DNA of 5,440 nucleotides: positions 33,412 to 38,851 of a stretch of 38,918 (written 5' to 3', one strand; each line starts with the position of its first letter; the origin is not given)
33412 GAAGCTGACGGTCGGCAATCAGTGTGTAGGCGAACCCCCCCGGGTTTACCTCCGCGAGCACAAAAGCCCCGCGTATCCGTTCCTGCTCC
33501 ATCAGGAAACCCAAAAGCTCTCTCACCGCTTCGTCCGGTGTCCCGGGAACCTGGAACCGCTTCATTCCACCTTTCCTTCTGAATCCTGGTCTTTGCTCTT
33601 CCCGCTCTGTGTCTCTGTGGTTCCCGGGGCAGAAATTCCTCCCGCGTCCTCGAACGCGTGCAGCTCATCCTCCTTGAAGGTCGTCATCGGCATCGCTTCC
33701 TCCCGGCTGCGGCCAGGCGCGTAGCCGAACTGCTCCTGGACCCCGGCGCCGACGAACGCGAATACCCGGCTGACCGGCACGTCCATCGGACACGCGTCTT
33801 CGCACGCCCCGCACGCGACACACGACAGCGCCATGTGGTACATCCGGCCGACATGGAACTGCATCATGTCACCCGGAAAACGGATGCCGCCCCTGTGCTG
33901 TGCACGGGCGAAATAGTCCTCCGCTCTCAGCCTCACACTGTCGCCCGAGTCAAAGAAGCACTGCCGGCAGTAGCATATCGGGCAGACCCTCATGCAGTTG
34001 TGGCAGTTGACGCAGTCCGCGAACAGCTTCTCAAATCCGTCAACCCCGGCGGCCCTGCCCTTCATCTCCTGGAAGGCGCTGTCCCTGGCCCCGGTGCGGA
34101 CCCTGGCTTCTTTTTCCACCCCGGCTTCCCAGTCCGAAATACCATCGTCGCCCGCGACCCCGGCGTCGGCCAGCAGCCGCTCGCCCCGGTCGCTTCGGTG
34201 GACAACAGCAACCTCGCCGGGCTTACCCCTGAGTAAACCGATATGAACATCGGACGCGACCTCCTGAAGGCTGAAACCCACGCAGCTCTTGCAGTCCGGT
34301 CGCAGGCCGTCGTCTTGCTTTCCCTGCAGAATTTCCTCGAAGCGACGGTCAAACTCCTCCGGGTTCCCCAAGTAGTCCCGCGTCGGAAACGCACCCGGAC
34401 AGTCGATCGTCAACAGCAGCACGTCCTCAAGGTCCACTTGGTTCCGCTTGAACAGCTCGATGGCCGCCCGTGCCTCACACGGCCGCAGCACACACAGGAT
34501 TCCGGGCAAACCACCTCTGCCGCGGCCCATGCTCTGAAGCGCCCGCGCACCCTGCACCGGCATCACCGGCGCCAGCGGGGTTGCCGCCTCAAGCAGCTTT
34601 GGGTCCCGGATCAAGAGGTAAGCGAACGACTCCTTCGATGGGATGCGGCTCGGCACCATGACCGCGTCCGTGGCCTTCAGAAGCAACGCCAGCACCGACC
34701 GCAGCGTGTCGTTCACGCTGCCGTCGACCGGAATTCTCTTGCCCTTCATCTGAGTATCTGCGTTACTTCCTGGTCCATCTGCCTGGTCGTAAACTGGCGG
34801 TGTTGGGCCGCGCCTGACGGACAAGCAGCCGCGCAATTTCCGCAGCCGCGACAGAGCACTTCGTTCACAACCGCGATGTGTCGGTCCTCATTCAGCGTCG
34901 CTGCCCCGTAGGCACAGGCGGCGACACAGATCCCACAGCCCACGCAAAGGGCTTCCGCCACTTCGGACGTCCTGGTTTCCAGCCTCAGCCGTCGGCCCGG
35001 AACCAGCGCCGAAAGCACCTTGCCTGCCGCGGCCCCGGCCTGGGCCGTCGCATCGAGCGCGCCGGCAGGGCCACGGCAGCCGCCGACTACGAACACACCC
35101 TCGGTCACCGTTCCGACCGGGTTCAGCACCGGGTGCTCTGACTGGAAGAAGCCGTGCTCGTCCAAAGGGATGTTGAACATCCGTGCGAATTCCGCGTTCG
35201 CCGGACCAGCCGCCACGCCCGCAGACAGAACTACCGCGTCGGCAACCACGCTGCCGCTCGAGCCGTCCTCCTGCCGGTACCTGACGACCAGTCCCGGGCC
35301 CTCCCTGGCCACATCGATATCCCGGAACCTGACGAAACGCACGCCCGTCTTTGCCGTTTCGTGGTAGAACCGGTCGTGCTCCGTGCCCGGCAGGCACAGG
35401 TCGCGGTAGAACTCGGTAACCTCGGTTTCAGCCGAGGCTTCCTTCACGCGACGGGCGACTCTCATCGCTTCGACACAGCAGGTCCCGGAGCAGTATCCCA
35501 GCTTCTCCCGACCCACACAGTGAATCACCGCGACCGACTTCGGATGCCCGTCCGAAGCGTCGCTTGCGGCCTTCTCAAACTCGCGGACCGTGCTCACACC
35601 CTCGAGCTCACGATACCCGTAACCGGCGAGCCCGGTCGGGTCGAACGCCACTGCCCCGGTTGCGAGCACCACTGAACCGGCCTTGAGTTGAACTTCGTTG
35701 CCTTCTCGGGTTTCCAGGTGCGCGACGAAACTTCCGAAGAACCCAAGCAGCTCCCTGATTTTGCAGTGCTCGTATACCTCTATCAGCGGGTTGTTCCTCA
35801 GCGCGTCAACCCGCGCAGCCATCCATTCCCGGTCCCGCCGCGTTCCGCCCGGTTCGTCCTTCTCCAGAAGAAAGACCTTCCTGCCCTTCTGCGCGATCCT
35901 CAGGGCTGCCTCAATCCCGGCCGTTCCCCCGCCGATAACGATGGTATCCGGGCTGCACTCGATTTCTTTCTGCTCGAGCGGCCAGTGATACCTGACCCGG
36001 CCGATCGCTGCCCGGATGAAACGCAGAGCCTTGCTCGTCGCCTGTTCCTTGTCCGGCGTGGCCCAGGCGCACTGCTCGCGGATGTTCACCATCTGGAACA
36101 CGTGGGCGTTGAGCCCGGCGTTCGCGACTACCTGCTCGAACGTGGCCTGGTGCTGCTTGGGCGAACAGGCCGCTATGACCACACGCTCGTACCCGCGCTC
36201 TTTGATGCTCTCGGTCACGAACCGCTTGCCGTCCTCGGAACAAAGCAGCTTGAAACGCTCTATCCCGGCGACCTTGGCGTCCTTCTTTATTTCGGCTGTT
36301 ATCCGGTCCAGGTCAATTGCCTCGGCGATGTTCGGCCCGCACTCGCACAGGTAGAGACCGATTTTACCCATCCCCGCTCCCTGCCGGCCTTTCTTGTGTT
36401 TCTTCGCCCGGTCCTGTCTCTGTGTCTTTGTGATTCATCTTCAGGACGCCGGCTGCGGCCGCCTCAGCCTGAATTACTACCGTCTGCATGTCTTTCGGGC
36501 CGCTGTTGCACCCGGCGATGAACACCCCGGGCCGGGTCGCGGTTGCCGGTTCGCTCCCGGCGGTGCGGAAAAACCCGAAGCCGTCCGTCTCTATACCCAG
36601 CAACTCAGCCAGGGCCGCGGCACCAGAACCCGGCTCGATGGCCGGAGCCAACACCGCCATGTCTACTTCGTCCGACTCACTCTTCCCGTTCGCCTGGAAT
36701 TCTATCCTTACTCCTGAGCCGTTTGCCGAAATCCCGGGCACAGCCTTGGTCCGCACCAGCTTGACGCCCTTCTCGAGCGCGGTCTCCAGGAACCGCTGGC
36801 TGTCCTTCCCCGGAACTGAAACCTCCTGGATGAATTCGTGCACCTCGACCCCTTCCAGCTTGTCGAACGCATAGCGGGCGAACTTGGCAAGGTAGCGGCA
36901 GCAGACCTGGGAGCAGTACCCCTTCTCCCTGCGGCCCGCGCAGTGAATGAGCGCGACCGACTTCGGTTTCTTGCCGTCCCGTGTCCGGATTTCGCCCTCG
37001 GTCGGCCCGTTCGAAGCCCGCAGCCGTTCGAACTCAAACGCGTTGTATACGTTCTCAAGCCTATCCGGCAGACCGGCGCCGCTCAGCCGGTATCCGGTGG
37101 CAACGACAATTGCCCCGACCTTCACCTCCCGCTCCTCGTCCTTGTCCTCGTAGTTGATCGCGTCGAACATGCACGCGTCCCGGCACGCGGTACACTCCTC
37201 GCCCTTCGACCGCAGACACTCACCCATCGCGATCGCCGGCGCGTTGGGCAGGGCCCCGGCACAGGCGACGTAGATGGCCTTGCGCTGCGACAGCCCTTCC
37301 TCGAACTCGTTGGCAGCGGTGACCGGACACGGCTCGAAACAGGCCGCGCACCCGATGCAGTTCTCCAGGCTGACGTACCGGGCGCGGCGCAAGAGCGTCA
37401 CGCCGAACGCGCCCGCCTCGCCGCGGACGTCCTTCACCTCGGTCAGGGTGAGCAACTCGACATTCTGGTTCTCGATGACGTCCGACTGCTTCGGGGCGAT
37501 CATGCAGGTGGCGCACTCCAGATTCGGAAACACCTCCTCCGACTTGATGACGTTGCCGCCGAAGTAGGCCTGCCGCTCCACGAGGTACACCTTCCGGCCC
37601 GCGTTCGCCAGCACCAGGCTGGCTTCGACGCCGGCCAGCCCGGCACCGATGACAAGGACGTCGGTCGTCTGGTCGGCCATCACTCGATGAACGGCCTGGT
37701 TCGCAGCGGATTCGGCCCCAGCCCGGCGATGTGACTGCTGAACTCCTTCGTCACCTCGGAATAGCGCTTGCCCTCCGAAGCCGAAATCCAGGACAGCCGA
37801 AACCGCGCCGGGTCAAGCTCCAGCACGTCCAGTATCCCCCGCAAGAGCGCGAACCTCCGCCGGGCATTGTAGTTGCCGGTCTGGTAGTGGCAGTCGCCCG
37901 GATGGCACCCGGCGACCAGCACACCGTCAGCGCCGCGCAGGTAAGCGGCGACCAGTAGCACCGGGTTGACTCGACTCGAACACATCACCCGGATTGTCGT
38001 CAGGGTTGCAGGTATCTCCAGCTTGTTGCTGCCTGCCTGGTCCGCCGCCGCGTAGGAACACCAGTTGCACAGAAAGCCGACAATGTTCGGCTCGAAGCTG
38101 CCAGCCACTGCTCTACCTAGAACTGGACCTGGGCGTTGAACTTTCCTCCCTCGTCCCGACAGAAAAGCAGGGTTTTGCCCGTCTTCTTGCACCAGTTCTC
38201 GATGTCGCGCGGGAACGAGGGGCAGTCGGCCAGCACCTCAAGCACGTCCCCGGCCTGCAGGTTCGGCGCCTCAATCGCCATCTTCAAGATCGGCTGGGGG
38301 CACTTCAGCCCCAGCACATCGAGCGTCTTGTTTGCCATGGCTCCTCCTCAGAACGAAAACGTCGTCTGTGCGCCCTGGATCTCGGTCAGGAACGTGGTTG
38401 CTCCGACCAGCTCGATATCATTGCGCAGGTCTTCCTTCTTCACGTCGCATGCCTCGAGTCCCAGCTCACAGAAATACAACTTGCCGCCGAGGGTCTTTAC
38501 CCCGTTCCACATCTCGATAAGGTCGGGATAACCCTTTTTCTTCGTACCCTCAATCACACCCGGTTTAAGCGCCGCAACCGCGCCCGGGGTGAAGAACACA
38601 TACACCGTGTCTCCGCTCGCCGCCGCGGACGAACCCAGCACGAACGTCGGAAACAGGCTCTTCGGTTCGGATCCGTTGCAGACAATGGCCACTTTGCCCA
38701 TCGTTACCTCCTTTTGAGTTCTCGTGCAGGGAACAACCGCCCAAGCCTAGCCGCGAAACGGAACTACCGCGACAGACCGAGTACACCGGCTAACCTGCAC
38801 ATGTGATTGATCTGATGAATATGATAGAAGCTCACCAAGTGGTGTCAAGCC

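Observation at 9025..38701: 29 co-directional genes (~29.7 kb) join Mvh hydrogenase, six HdrA-family genes, four MvhD, Flx-like, FrhB-like and NuoEF-like modules into one apparent operon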

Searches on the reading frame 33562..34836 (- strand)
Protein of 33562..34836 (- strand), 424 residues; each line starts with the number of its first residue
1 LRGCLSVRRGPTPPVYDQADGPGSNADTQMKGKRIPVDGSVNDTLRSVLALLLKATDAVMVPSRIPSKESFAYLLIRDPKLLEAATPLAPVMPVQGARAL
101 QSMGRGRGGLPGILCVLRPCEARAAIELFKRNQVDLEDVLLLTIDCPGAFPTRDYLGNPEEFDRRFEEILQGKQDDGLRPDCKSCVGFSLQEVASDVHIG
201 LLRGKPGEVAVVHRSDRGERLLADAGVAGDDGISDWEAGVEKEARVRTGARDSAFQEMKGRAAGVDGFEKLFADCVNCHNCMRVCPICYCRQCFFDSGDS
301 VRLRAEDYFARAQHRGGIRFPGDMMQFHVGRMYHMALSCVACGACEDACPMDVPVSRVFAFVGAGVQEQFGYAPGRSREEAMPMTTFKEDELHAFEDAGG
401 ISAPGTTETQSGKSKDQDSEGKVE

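Call 4: search_protein_families(library=pfam, proteins=[window:33562-34836:-])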
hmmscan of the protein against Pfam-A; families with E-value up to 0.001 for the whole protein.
window:33562-34836:- (424 aa): 9 families
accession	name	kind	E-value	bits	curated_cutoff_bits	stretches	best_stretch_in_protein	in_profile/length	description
PF13183.11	Fer4_8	-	3e-07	31.3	27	1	274-353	4-68/68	4Fe-4S dicluster domain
PF13237.11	Fer4_10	-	1.2e-06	28.8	25.5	0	332-357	2-22/53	4Fe-4S dicluster domain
PF12797.12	Fer4_2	-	1.2e-05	25.3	24.5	1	331-350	2-21/22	4Fe-4S binding domain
PF00037.32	Fer4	-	1.6e-05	25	21.1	1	338-353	7-22/24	4Fe-4S binding domain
PF13534.11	Fer4_17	-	1.8e-05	25.6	22.2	1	275-353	2-60/61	4Fe-4S dicluster domain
PF12838.12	Fer4_7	-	0.00026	21.8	27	0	275-353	2-52/52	4Fe-4S dicluster domain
PF04432.18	FrhB_FdhB_C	-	0.0003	21.1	23.3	0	124-228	46-139/150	Coenzyme F420 hydrogenase/dehydrogenase, beta subunit C terminus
PF13187.11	Fer4_9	-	0.00089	19.7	27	0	274-352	1-50/52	4Fe-4S dicluster domain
PF14697.11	Fer4_21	-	0.00093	19.7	35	0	272-290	38-56/59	4Fe-4S dicluster domain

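Call 15: search_protein_families(library=ncbifam, proteins=[window:33562-34749:-], max_evalue=0.00001)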
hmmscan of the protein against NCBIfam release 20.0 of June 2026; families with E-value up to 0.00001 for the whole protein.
window:33562-34749:- (395 aa): 0 families

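Call 36: search_solved_structures(query=window:33562-34749:-, max_evalue=0.01)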
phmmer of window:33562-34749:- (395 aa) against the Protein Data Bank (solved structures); distinct sequences matched with E-value up to 0.01: 7.
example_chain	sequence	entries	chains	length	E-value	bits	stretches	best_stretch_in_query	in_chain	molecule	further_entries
9t1s_M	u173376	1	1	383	3.9e-24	88.7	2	231-353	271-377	formate dehydrogenase (coenzyme F420)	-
8rvu_E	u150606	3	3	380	9.6e-21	77.5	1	88-356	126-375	Formate dehydrogenase, beta subunit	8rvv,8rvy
7bkb_E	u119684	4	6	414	9.9e-19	70.9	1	147-364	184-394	Formate dehydrogenase, beta subunit (F420)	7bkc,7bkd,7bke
7f4v_aC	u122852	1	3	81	0.0041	19.5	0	309-342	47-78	Photosystem I iron-sulfur center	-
9e0j_K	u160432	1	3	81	0.0053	19.1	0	309-342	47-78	Photosystem I iron-sulfur center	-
1fca_A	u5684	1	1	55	0.0077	18.6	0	307-327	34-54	FERREDOXIN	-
4kt0_C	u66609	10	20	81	0.0099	18.2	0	309-342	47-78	Photosystem I iron-sulfur center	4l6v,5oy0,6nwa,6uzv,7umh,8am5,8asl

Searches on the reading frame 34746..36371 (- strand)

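Call 4: search_protein_families(library=pfam, proteins=[window:34746-36371:-])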
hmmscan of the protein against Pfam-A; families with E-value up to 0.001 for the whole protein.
window:34746-36371:- (541 aa): 18 families
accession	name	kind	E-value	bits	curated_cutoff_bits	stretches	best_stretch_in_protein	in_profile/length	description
PF07992.20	Pyr_redox_2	-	7.4e-16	58.8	26.1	1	142-445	2-291/291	Pyridine nucleotide-disulphide oxidoreductase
PF12837.12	Fer4_6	-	2.6e-10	40.2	25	2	499-521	1-23/24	4Fe-4S binding domain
PF12838.12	Fer4_7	-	8.7e-10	39.4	27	1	476-521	2-52/52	4Fe-4S dicluster domain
PF00037.32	Fer4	-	3.3e-08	33.4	21.1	1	501-521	2-22/24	4Fe-4S binding domain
PF13237.11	Fer4_10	-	6.4e-08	32.8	25.5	2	473-518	6-53/53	4Fe-4S dicluster domain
PF01266.30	DAO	-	8.1e-08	32.6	27.9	1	142-177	1-38/353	FAD dependent oxidoreductase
PF00890.30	FAD_binding_2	-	9.5e-08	32.1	20.4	1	142-175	1-35/414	FAD binding domain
PF13187.11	Fer4_9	-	2.4e-07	31.1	27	1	476-521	2-51/52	4Fe-4S dicluster domain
PF14697.11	Fer4_21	-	1.4e-06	28.8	35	1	471-519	3-53/59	4Fe-4S dicluster domain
PF12831.13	FAD_oxidored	-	3.5e-06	27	27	1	142-173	1-32/416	FAD dependent oxidoreductase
PF03486.20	HI0933_like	-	7.1e-06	26.1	50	1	142-173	2-33/244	HI0933-like protein Rossmann domain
PF13484.11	Fer4_16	-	9.2e-06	26.8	30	0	507-529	2-26/66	4Fe-4S double cluster binding domain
PF01134.28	GIDA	-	1.1e-05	25.1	22.1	1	142-170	1-29/391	Glucose inhibited division protein A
PF13738.12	Pyr_redox_3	-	1.8e-05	24.6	30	1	142-239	166-266/305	Pyridine nucleotide-disulphide oxidoreductase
PF12797.12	Fer4_2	-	6.2e-05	23.2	24.5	0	475-487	9-21/22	4Fe-4S binding domain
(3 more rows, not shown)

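Call 15: search_protein_families(library=ncbifam, proteins=[window:34746-36371:-], max_evalue=0.00001)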
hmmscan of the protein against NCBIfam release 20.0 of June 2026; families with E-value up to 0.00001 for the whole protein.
window:34746-36371:- (541 aa): 31 families (the best 25 are shown)
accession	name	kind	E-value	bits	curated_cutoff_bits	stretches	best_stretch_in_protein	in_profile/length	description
NF040770.1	hetero_SS_HdrA2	exception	3.9e-115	385.7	1100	2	224-539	311-640/777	CoB-CoM heterodisulfide reductase HdrA2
NF041778.1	hetero_SS_HdrA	equivalog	7e-93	311.8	1400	2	224-540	321-651/771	ferredoxin:CoB-CoM heterodisulfide reductase subunit HdrA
NF041891.1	hdrA_Methbact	equivalog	1.6e-89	301.1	1300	2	223-531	307-627/762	ferredoxin:CoB-CoM heterodisulfide reductase subunit HdrA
TIGR01350.1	lipoamide_DH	equivalog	2.1e-09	36.6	408.8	1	142-177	3-38/461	dihydrolipoyl dehydrogenase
NF041836.1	rnfB_Methano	equivalog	6.8e-09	35.5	445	1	475-520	142-186/265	Rnf electron transport complex subunit RnfB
NF005505.0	PRK07118.1-4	equivalog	7.7e-09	35.4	378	1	475-520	142-186/265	Fe-S cluster domain-containing protein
TIGR03315.1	Se_ygfK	equivalog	1.8e-08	32.3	835.3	1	132-454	528-837/1012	putative selenate reductase subunit YgfK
NF005504.0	PRK07118.1-3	equivalog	1.9e-08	34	437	1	476-525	142-191/293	Fe-S cluster domain-containing protein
TIGR02700.1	flavo_MJ0208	hypoth_equivalog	4.3e-08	32.7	251.35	1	434-540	105-215/234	dihydromethanopterin reductase (acceptor)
NF010374.0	PRK13800.1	equivalog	4.4e-08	31.9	1196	0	135-172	8-45/898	fumarate reductase/succinate dehydrogenase flavoprotein subunit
NF007202.0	PRK09623.1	equivalog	2.5e-07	31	166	1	469-522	46-98/105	3-methyl-2-oxobutanoate dehydrogenase subunit delta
NF004939.0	PRK06292.1-1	equivalog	3.1e-07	29.4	435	0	142-176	7-41/476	dihydrolipoyl dehydrogenase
TIGR00275.1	TIGR00275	subfamily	3.6e-07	29.4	183.8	0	143-173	1-31/401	aminoacetone oxidase family FAD-binding enzyme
NF009410.0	PRK12771.1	subfamily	4.4e-07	28.8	516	0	128-176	126-175/566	NAD(P)-binding protein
NF007382.0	PRK09898.1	equivalog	4.5e-07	29.6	213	1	469-523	149-199/208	ferredoxin-like protein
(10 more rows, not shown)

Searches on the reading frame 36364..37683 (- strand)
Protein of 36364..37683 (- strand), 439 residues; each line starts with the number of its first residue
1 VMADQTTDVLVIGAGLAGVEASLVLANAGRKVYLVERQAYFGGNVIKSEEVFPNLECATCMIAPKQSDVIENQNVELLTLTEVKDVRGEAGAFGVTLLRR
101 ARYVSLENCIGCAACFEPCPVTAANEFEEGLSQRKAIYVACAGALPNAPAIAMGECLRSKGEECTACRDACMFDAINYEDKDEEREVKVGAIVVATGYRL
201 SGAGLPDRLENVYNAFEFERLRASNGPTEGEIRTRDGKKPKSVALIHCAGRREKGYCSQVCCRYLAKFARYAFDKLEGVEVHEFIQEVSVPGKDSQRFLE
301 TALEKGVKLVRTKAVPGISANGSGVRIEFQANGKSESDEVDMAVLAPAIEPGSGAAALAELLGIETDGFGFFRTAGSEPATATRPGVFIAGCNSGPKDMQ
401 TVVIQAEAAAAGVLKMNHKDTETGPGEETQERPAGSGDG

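Call 4: search_protein_families(library=pfam, proteins=[window:36364-37683:-])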
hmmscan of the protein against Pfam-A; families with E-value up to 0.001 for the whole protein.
window:36364-37683:- (439 aa): 13 families
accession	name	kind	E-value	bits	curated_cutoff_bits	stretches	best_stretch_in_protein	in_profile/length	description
PF07992.20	Pyr_redox_2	-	1.9e-11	44.4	26.1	1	8-90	2-213/291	Pyridine nucleotide-disulphide oxidoreductase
PF12831.13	FAD_oxidored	-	1.9e-08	34.5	27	1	8-45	1-38/416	FAD dependent oxidoreductase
PF00070.33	Pyr_redox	-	1.7e-07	32.1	22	1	9-41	2-34/82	Pyridine nucleotide-disulphide oxidoreductase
PF00890.30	FAD_binding_2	-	2.1e-07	31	20.4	1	8-46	1-39/414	FAD binding domain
PF01134.28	GIDA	-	4.1e-06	26.6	22.1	1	8-42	1-29/391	Glucose inhibited division protein A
PF01494.25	FAD_binding_3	-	1.7e-05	24.6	22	1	7-39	2-34/349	FAD binding domain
PF13450.12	NAD_binding_8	-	2.6e-05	24.8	21.9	1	11-47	1-37/68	NAD(P)-binding Rossmann-like domain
PF12838.12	Fer4_7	-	3.3e-05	24.7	27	0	75-123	14-52/52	4Fe-4S dicluster domain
PF01946.23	Thi4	-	8.1e-05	22.4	26.2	1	6-52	17-64/235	Thi4 family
PF03486.20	HI0933_like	-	0.00015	21.7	50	0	8-44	2-38/244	HI0933-like protein Rossmann domain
PF01266.30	DAO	-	0.00036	20.6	27.9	1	8-43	1-37/353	FAD dependent oxidoreductase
PF14697.11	Fer4_21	-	0.0007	20.1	35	1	104-122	36-54/59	4Fe-4S dicluster domain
PF13738.12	Pyr_redox_3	-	0.00074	19.3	30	0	6-44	164-202/305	Pyridine nucleotide-disulphide oxidoreductase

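Call 15: search_protein_families(library=ncbifam, proteins=[window:36364-37683:-], max_evalue=0.00001)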
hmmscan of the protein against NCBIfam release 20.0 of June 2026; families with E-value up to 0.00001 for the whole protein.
window:36364-37683:- (439 aa): 16 families
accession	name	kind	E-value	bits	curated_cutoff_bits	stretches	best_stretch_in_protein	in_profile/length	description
NF040770.1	hetero_SS_HdrA2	exception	2.5e-100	336.7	1100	1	6-416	139-559/777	CoB-CoM heterodisulfide reductase HdrA2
NF041891.1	hdrA_Methbact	equivalog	1.6e-75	254.8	1300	1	6-425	133-564/762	ferredoxin:CoB-CoM heterodisulfide reductase subunit HdrA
NF041778.1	hetero_SS_HdrA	equivalog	8.6e-73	245.4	1400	1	6-411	142-564/771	ferredoxin:CoB-CoM heterodisulfide reductase subunit HdrA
NF004943.0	PRK06292.2-1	equivalog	8.6e-09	34.7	432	0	5-47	2-44/456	dihydrolipoyl dehydrogenase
NF003437.0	PRK04965.1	equivalog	1.9e-08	33.7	392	1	5-158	140-276/378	NADH:flavorubredoxin reductase NorW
NF009477.0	PRK12843.1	equivalog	3.5e-08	32.4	758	1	3-45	13-55/578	FAD-dependent oxidoreductase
TIGR01372.1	soxA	subfamily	4.5e-08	31.4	1164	1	6-83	168-244/996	sarcosine oxidase subunit alpha family protein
NF004789.0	PRK06134.1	subfamily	3.5e-07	29.2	747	1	3-48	9-54/581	FAD-dependent oxidoreductase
TIGR01813.1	flavo_cyto_c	subfamily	6.7e-07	28.4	285.45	1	8-48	1-42/444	flavocytochrome c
NF045599.1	bili_reduct_long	exception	1.3e-06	27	750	1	3-45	378-420/641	bilirubin reductase, long form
TIGR03467.1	HpnE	equivalog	3.2e-06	26.7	283.05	0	9-45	1-37/430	hydroxysqualene dehydroxylase HpnE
NF003739.0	PRK05335.1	equivalog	3.8e-06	25.9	262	1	6-63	3-59/441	methylenetetrahydrofolate--tRNA-(uracil(54)-C(5))-methyltransferase (FADH(2)-oxidizing) TrmFO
NF005691.0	PRK07494.1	equivalog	3.8e-06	25.7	459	1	2-39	4-41/404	UbiH/UbiF family hydroxylase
TIGR03996.1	mycofact_OYE_1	hypoth_equivalog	3.9e-06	25.7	627.9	1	6-45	372-411/633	mycofactocin system FadH/OYE family oxidoreductase 1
NF003585.0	PRK05249.1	equivalog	4.2e-06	25.6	465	1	3-47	3-47/464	Si-specific NAD(P)(+) transhydrogenase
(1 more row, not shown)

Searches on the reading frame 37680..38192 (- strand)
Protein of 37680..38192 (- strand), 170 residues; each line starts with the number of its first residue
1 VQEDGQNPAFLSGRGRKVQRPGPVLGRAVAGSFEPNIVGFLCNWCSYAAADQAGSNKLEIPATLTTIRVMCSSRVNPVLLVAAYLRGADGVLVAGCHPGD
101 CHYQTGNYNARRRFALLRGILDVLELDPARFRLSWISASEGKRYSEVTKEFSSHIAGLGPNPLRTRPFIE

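Call 4: search_protein_families(library=pfam, proteins=[window:37680-38192:-])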
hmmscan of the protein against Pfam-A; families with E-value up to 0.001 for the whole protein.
window:37680-38192:- (170 aa): 1 family
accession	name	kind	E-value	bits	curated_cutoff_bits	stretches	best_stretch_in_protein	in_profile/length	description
PF02662.21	FlpD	-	2.7e-47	160.3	22.3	1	37-159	1-123/123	Methyl-viologen-reducing hydrogenase, delta subunit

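Call 15: search_protein_families(library=ncbifam, proteins=[window:37680-38108:-], max_evalue=0.00001)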
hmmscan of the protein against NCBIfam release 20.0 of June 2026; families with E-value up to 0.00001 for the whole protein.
window:37680-38108:- (142 aa): 3 families
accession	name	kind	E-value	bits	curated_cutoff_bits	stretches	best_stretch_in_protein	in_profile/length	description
NF040770.1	hetero_SS_HdrA2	exception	2.2e-44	151.7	1100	1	6-132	647-773/777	CoB-CoM heterodisulfide reductase HdrA2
NF045873.1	F420_non_VhuD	exception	8e-31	106.9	215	1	6-136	1-131/132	F420-non-reducing hydrogenase iron-sulfur subunit VhuD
NF041891.1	hdrA_Methbact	equivalog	2.9e-10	39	1300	1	7-110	644-741/762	ferredoxin:CoB-CoM heterodisulfide reductase subunit HdrA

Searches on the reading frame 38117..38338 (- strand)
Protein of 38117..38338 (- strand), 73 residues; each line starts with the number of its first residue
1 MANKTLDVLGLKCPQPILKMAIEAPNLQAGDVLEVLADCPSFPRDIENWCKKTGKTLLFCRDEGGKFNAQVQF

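Call 15: search_protein_families(library=ncbifam, proteins=[window:38117-38338:-], max_evalue=0.00001)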
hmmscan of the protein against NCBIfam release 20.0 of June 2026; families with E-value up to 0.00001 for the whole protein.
window:38117-38338:- (73 aa): 2 families
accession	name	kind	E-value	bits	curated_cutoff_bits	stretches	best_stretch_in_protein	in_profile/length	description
NF001423.0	PRK00299.1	equivalog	1.5e-12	47.2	78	1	2-66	8-72/82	sulfurtransferase TusA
NF008242.0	PRK11018.1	equivalog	2.9e-09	36.5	79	1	4-66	9-71/78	sulfurtransferase-like selenium metabolism protein YedF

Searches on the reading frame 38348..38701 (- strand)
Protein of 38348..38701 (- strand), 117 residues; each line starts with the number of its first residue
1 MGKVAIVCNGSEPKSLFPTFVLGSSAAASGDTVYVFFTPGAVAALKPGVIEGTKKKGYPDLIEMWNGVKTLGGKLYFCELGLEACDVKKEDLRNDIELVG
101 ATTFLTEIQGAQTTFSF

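Call 4: search_protein_families(library=pfam, proteins=[window:38348-38701:-])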
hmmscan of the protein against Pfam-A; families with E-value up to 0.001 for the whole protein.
window:38348-38701:- (117 aa): 2 families
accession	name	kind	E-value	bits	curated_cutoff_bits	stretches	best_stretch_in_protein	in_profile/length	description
PF13686.11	DrsE_2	-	1.8e-11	44.7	25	1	53-113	93-153/156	DsrE/DsrF/DrsH-like family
PF02635.20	DsrE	-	8.7e-08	32.8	22.7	1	3-116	2-115/116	DsrE/DsrF-like family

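Call 15: search_protein_families(library=ncbifam, proteins=[window:38348-38701:-], max_evalue=0.00001)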
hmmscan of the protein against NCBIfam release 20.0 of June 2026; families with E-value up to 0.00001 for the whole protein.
window:38348-38701:- (117 aa): 1 family
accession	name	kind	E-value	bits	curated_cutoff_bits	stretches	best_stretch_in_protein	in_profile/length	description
NF047629.1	SulfCarrDsrE2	equivalog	1.1e-07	32.1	210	0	53-106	95-148/159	sulfur carrier protein DsrE2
